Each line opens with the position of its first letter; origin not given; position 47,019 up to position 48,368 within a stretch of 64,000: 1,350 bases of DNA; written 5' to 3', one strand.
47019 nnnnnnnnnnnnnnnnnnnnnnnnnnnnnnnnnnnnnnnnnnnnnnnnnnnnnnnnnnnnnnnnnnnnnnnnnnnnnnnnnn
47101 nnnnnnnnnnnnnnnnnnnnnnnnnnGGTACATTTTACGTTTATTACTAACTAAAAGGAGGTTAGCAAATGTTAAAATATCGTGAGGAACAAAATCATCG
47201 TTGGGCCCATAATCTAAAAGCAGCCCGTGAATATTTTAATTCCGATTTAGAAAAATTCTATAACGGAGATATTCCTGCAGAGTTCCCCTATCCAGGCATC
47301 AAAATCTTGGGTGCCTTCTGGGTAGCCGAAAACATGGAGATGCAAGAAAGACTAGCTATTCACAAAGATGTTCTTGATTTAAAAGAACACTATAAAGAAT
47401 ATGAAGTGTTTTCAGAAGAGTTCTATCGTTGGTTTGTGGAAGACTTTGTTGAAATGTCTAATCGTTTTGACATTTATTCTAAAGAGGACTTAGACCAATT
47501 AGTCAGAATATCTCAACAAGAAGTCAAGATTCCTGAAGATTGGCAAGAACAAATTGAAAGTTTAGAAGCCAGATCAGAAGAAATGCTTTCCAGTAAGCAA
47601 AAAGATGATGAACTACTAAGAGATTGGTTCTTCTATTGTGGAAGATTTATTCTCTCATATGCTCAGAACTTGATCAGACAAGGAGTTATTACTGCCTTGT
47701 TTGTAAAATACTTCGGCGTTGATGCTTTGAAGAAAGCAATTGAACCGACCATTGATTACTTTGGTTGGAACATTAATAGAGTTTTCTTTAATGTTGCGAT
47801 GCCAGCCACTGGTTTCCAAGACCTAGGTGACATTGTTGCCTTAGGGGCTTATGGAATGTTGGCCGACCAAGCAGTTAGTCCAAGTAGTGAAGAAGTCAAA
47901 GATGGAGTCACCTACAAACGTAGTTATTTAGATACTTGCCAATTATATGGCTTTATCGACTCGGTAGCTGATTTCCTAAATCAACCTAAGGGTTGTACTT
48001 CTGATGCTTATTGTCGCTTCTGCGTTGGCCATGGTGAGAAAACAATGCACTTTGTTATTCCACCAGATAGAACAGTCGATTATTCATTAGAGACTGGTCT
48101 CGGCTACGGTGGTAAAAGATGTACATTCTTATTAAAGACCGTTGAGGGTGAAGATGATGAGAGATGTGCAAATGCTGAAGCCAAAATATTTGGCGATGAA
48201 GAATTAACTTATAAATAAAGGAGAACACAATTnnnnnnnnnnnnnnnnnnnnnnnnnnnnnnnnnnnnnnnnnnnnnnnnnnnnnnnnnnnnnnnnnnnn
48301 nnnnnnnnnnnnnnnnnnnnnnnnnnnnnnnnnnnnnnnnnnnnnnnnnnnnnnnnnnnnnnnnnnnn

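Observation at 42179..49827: Undescribed bacterial operon built around an archaeal-type HMGCS-like/thiolase/DUF35 trio with an SCP2 lipid carrier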

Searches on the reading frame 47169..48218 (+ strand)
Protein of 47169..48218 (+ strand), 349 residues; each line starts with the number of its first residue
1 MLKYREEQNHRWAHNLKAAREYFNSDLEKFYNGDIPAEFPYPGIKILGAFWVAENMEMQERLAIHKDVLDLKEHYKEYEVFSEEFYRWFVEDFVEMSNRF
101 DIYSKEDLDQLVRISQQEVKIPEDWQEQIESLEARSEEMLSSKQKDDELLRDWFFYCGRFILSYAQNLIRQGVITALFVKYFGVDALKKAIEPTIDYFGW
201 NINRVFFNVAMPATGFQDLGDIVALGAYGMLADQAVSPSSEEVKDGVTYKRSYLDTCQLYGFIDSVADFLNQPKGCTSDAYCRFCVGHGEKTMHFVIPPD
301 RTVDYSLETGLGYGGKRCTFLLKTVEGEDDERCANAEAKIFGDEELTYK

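Call 3: search_protein_families(library=pfam, proteins=[window:47169-48218:+], max_evalue=0.01)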
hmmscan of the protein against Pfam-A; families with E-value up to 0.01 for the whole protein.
window:47169-48218:+ (349 aa): 0 families

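Call 4: search_protein_families(library=ncbifam, proteins=[window:47169-48218:+], max_evalue=0.01)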
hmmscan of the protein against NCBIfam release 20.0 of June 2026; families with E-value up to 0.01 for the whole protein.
window:47169-48218:+ (349 aa): 0 families

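Call 5: search_protein_families(library=pfam, proteins=[window:47169-48218:+], max_evalue=10)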
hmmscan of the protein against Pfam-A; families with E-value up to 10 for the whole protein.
window:47169-48218:+ (349 aa): 2 families
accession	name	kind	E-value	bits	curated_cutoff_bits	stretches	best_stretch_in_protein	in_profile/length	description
PF17661.6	DUF5523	-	0.25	11.4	27.8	1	56-151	31-129/254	Family of unknown function (DUF5523)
PF25007.1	DYH2-5-8_CC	-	0.66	10.1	27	1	91-147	58-113/120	Dynein axonemal heavy chain 2/5/8 coiled-coil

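Call 6: find_encoding_contigs(protein=window:47169-48218:+, flank=10000, max_places=6)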
Protein window:47169-48218:+ (349 aa): 1 contig read that carries it; 1 place shown.
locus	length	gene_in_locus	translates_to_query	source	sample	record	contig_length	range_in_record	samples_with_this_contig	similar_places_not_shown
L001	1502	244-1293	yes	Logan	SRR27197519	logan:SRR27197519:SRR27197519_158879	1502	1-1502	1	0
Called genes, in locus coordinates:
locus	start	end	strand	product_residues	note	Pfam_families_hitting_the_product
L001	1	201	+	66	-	?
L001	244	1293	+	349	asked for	-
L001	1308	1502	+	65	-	?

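Call 7: find_homologous_proteins(query=window:47169-48218:+, max_evalue=0.001)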
Query window:47169-48218:+ (349 aa): 17 proteins with E <= 0.001 among 1761 candidates.
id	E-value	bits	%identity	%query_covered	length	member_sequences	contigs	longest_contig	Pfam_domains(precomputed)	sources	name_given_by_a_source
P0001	1.7e-239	812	100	100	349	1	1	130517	-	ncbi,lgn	-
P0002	8.4e-154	530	67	100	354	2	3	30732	-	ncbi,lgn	-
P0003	3.8e-149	514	67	100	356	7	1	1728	-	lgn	-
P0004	6.4e-145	501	62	100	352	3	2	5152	-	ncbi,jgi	-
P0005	2.9e-144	498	63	100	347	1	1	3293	-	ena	-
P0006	1.1e-143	497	63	100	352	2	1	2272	-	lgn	-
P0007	5.9e-142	491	64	100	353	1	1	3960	-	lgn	-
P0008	7.0e-142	491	63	100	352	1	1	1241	-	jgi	jgi:hypothetical protein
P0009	8.5e-142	490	62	100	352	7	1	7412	-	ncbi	-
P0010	5.3e-138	478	60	100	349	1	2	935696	-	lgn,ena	-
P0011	5.6e-135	468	61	99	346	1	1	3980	-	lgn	-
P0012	5.6e-132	458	60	100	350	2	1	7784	-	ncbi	-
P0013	3.4e-131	455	59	100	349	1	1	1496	-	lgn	-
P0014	3.1e-129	449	58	100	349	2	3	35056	-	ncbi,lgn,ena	-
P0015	1.8e-127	443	56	100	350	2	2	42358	-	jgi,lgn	-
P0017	5.5e-63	231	37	98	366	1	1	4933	-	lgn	-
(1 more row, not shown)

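Call 8: find_encoding_contigs(protein=P0010, flank=10000, max_places=2)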
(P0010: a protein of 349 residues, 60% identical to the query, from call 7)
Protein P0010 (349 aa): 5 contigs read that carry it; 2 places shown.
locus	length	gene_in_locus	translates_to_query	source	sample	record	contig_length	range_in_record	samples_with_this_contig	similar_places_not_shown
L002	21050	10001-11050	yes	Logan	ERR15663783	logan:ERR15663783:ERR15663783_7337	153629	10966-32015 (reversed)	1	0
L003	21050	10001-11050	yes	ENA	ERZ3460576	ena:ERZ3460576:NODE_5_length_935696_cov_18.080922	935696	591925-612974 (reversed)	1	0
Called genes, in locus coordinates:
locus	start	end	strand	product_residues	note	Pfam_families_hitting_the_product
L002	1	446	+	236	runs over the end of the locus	PF00528:BPD_transp_1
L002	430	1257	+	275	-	PF00005:ABC_tran, PF02463:SMC_N (weak), PF13304:AAA_21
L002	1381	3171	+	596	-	PF00664:ABC_membrane, PF00005:ABC_tran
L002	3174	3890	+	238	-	PF00664:ABC_membrane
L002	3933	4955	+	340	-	PF00005:ABC_tran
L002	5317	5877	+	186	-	PF00440:TetR_N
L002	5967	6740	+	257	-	-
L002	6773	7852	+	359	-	-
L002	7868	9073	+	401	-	PF00108:Thiolase_N (weak), PF22691:Thiolase_C_1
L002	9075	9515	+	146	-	PF12172:zf-ChsH2 (weak)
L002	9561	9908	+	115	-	-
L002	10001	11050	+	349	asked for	-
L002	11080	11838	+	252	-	PF00106:adh_short, PF08659:KR (weak), PF13561:adh_short_C2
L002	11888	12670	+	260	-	-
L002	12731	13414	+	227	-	PF12695:Abhydrolase_5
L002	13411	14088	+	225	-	-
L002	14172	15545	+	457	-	PF02525:Flavodoxin_2 (weak), PF03358:FMN_red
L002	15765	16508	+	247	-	-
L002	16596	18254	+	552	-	PF01268:FTHFS, PF01656:CbiA (faint)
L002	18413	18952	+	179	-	PF04542:Sigma70_r2, PF08281:Sigma70_r4_2 (weak)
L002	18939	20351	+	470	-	PF23750:RsgI_M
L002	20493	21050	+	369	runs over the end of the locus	-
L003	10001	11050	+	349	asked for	-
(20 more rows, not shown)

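Call 9: find_encoding_contigs(protein=P0015, flank=10000, max_places=2)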
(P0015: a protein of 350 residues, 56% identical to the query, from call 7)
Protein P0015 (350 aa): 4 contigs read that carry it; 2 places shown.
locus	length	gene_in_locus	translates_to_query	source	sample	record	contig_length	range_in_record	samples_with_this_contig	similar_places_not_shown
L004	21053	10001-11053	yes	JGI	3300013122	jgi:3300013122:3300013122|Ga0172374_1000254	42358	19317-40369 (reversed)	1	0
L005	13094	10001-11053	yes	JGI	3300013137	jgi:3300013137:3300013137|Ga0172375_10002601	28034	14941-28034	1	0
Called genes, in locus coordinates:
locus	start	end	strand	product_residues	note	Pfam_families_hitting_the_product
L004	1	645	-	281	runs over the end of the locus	PF03255:ACCA, PF01039:Carboxyl_trans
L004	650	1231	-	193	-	PF01039:Carboxyl_trans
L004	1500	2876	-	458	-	PF00289:Biotin_carb_N, PF02786:CPSase_L_D2, PF02222:ATP-grasp (weak), PF07478:Dala_Dala_lig_C (weak), PF02785:Biotin_carb_C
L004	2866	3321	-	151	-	PF25973:BSH_CzcB (faint), PF00364:Biotin_lipoyl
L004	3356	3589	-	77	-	PF14573:PP-binding_2 (weak), PF00550:PP-binding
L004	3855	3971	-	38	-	-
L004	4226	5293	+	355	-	PF04551:GcpE, PF26540:GcpE_C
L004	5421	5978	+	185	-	PF00440:TetR_N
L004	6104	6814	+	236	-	-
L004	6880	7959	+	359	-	PF00108:Thiolase_N (weak)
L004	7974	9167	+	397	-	PF22691:Thiolase_C_1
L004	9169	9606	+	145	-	PF12172:zf-ChsH2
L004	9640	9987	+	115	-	-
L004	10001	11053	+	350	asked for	-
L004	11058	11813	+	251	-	PF00106:adh_short, PF08659:KR, PF23441:SDR (weak), PF13561:adh_short_C2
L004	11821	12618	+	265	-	-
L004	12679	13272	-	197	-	PF00881:Nitroreductase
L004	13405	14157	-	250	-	PF02674:Colicin_V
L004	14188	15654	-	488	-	PF02347:GDC-P (weak), PF00266:Aminotran_5 (faint), PF21478:GcvP2_C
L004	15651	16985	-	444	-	PF02347:GDC-P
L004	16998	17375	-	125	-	PF01597:GCV_H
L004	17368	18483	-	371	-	PF01571:GCV_T, PF08669:GCV_T_C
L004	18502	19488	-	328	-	PF21948:LplA-B_cat, PF03099:BPL_LplA_LipB (weak), PF10437:Lip_prot_lig_C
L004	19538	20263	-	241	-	PF02661:Fic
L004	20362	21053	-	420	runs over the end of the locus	-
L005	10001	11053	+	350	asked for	-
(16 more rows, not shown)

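Call 10: find_encoding_contigs(protein=P0017, flank=10000, max_places=2)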
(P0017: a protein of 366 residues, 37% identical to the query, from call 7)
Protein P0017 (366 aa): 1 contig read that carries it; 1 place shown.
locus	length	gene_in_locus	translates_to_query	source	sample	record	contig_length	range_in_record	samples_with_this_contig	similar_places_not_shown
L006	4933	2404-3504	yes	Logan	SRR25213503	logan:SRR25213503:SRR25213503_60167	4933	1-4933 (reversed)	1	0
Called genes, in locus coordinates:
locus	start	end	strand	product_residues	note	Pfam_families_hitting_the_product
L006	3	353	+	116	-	?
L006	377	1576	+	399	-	PF00108:Thiolase_N, PF22691:Thiolase_C_1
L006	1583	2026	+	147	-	PF12172:zf-ChsH2, PF01796:OB_ChsH2_C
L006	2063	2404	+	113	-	PF02036:SCP2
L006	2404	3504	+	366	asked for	-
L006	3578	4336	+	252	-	PF00106:adh_short, PF08659:KR, PF13561:adh_short_C2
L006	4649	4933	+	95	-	?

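Call 22: find_related_loci(query=A1, collection=genome_contigs, flank=10000)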
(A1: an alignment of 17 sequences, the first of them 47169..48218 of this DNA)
Query A1 (349 aa) in genome_contigs; peptide patterns used: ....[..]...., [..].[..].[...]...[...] (x = any residue, [..] = any of these).
68 stretches matched a pattern; 5 encode a relative of the query (tblastn E <= 1e-3); 5 distinct loci.
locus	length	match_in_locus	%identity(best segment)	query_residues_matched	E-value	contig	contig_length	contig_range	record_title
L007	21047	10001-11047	67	1-349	5e-159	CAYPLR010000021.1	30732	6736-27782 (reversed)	MAG TPA_asm: uncultured Bacteroidales bacterium isolate binchicken_co117_57 genome assembly, contig: NODE_2852_length_30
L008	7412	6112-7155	62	1-348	1e-138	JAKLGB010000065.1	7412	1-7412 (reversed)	MAG: Bacillota bacterium isolate RA.bin3 RA.bin3_65, whole genome shotgun sequence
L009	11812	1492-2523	58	2-349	2e-133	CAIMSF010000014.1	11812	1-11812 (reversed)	uncultured bacterium isolate LaPlata-15m-b_bin-270 genome assembly, contig: bin-270:014/206, whole genome shotgun sequen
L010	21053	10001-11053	36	2-343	1e-74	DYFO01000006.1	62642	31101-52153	MAG TPA_asm: Symbiobacterium thermophilum isolate BE2011_68_19 Afr_mines_BE2011_189_length_62642_cov_8_443734, whole gen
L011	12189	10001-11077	35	1-342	6e-71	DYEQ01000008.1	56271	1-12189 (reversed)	MAG TPA_asm: Candidatus Fermentithermobacillaceae bacterium isolate Tomsk_2_57_33 Tomsk_k141_1166, whole genome shotgun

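Call 26: search_protein_families(library=pfam, proteins=[L010:8374-9534:+, L010:4867-5601:+, L010:4518-5030:+, L010:2442-3935:+, L010:709-2568:+, L010:12731-13369:+, L010:13305-14897:-, L011:6096-6749:+, L011:4937-5662:-, L011:2583-4142:-], max_evalue=0.001)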
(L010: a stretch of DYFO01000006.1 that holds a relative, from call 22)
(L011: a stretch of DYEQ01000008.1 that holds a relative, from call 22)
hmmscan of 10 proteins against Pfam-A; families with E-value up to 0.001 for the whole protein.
L010:8374-9534:+ (386 aa): 2 families
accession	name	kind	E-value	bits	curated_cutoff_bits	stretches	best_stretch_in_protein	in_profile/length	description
PF07690.21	MFS_1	-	9.7e-44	150.1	33.4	2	17-255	3-251/347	Major Facilitator Superfamily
PF00083.30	Sugar_tr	-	3.5e-07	29.9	22.3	1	64-162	65-166/452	Sugar (and other) transporter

L010:4867-5601:+ (244 aa): 4 families
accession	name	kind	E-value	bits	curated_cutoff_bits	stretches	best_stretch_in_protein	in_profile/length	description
PF00440.29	TetR_N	-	2.8e-13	49.9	24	1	57-100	1-44/47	Bacterial regulatory proteins, tetR family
PF21351.2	TetR_C_41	-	1.8e-08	35.1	27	1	159-239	30-107/108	Tetracyclin repressor-like, C-terminal domain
PF17932.6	TetR_C_24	-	1.4e-07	32.2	26.4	1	123-211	2-86/114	Tetracyclin repressor-like, C-terminal domain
PF08359.16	TetR_C_4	-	2.1e-06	28.3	21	1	108-239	5-133/133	YsiA-like protein, C-terminal region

L010:4518-5030:+ (170 aa): 0 families

L010:2442-3935:+ (497 aa): 3 families
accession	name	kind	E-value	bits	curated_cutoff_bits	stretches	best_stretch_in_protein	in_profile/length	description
PF00919.26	UPF0004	-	1.6e-24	86.2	27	1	44-142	2-98/98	Uncharacterized protein family UPF0004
PF04055.27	Radical_SAM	-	1.1e-20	74.8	29.5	1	190-358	3-164/166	Radical SAM superfamily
PF18693.7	TRAM_2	-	2.4e-12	47.3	27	1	416-473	1-56/63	TRAM domain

L010:709-2568:+ (619 aa): 7 families
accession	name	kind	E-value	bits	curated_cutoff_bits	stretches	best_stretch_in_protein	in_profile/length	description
PF00534.26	Glycos_transf_1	-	5.1e-39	134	26.4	1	439-592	13-170/172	Glycosyl transferases group 1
PF13692.12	Glyco_trans_1_4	-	3.5e-34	118.5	27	1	442-578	2-140/142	Glycosyl transferases group 1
PF13439.12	Glyco_transf_4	-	3.6e-30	105.7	28.5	1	257-422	1-169/170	Glycosyltransferase Family 4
PF13579.12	Glyco_trans_4_4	-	2.1e-17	64.3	29.7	1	258-417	1-157/158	Glycosyl transferase 4-like domain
PF20706.3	GT4-conflict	-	2.6e-12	46.9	26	1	389-560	148-327/385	Family 4 Glycosyltransferase in conflict systems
PF13477.12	Glyco_trans_4_2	-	1.1e-11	45.5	23.4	1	269-394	18-138/139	Glycosyl transferase 4-like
PF13524.12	Glyco_trans_1_2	-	0.00092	19.6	25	0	507-607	39-141/144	Glycosyl transferase-like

L010:12731-13369:+ (212 aa): 0 families

L010:13305-14897:- (530 aa): 1 family
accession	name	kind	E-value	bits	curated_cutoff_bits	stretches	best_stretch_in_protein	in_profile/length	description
PF05114.20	MbnB_TglH_ChrH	-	1.4e-16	61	25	1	323-487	78-246/263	RiPP precursor modification enzyme MbnB/TglH/ChrH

L011:6096-6749:+ (217 aa): 2 families
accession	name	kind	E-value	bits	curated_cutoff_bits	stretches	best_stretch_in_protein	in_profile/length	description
PF00440.29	TetR_N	-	4.4e-17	62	24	1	30-73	1-44/47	Bacterial regulatory proteins, tetR family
PF17932.6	TetR_C_24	-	2.2e-08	34.8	26.4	1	96-184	2-86/114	Tetracyclin repressor-like, C-terminal domain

L011:4937-5662:- (241 aa): 0 families

L011:2583-4142:- (519 aa): 3 families
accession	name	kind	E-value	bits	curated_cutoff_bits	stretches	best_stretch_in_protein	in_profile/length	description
PF00361.26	Proton_antipo_M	-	1.4e-67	228.4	21.5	1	164-453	1-293/294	NADH:quinone oxidoreductase/Mrp antiporter, TM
PF00662.26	Proton_antipo_N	-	1.6e-08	34.8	24.5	1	106-147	9-50/51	NADH-Ubiquinone oxidoreductase (complex I), chain 5 N-terminus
PF10125.14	NADHdeh_related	-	3e-05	24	27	1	151-257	74-180/218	NADH dehydrogenase I, subunit N related protein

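Call 30: predict_structure(alignment_id=A1)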
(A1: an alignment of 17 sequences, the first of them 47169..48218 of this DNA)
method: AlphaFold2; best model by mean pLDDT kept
length: 349 residues; sequences in the alignment: 17
mean_pLDDT: 93.4   pTM: 0.92
mean pLDDT of the five models: 93.4, 92.6, 91.7, 90.5, 90.2
residues with pLDDT >= 90: 294; 70-90: 50; 50-70: 5; < 50: 0
segments of 3 or more residues with pLDDT < 50: none
pLDDT, mean of each block of 10 residues (from residue 1): 93 95 95 75 92 94 96 95 98 98 97 91 93 97 96 97 97 98 98 96 91 78 76 89 97 94 97 96 96 94 96 95 96 95 89
secondary structure, 60 per line:
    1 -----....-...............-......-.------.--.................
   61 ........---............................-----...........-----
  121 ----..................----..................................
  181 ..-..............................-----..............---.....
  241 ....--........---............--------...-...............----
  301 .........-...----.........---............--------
elements in order: H6-9 H11-25 H27-32 H44-68 H72-99 H105-115 H125-142 H147-182 H184-213 H219-232 E236-244 E247-254 H258-269 H282-296 E301-309 E318-326 H330-341

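Call 34: fold_search(model_id=the predicted structure, library=pdb)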
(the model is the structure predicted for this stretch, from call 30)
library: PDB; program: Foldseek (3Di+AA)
matches with E <= 10: 221; with E <= 0.001: 0
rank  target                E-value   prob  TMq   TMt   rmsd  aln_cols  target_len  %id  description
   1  5frv_A                3.1e-03  1.00  0.28  0.42   8.0       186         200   13  crystal structure of the phenol-responsive sensory domain of the transcription activator PoxR in complex with 4-methyl (released 2016-03-30)
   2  5frx_A                4.6e-03  1.00  0.28  0.43   8.0       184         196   13  crystal structure of the phenol-responsive sensory domain of the transcription activator PoxR in complex with 4-nitrop (released 2016-03-30)
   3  5frw_A                5.0e-03  1.00  0.28  0.43   8.2       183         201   14  crystal structure of the phenol-responsive sensory domain of the transcription activator PoxR with Phenol (released 2016-04-06)
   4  5fru_A                6.9e-03  1.00  0.28  0.44   7.9       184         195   14  crystal structure of the phenol-responsive sensory domain of the transcription activator PoxR (released 2016-03-30)
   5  5frw_B                6.9e-03  1.00  0.28  0.43   8.3       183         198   14  crystal structure of the phenol-responsive sensory domain of the transcription activator PoxR with Phenol (released 2016-04-06)
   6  5frz_A                8.2e-03  1.00  0.28  0.43   7.7       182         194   14  crystal structure of the phenol-responsive sensory domain of the transcription activator PoxR with 3,4-dimethylphenol (released 2016-03-30)
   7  5kbg_B                9.0e-03  1.00  0.27  0.41   7.7       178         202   13  CRYSTAL STRUCTURE OF THE AROMATIC SENSOR DOMAIN OF MOPR IN COMPLEX WITH OCRESOL (released 2016-07-13)
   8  5kbh_B                1.0e-02  1.00  0.27  0.41   7.6       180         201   13  CRYSTAL STRUCTURE OF THE AROMATIC SENSOR DOMAIN OF MOPR IN COMPLEX WITH 3-CHLORO-PHENOL (released 2016-07-13)
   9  5kbe_B                1.4e-02  0.99  0.24  0.36   8.3       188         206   13  CRYSTAL STRUCTURE OF THE AROMATIC SENSOR DOMAIN OF MOPR IN COMPLEX WITH PHENOL (released 2016-07-13)
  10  7vqf                  1.8e-02  1.00  0.27  0.44   6.3       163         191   13  Phenol binding protein, MopR (released 2022-09-07)
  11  2j3w_D                2.3e-02  0.99  0.25  0.45   7.0       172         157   14  The crystal structure of the bet3-trs31-sedlin complex. (released 2006-11-27)
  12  2j3w_E                3.0e-02  1.00  0.27  0.49   6.1       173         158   13  The crystal structure of the bet3-trs31-sedlin complex. (released 2006-11-27)
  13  1sz7                  3.0e-02  0.99  0.27  0.48   5.4       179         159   13  Crystal structure of Human Bet3 (released 2005-01-18)
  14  7u05_F                3.0e-02  0.99  0.28  0.46   6.1       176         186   14  Structure of the yeast TRAPPII-Rab11/Ypt32 complex in the closed/closed state (composite structure) (released 2022-04-27)
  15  6aq3_C                3.1e-02  0.99  0.27  0.46   6.8       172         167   13  Crystal structure of a trafficking protein particle complex subunit 3 from Naegleria fowleri covalently bound to palmi (released 2017-08-30)
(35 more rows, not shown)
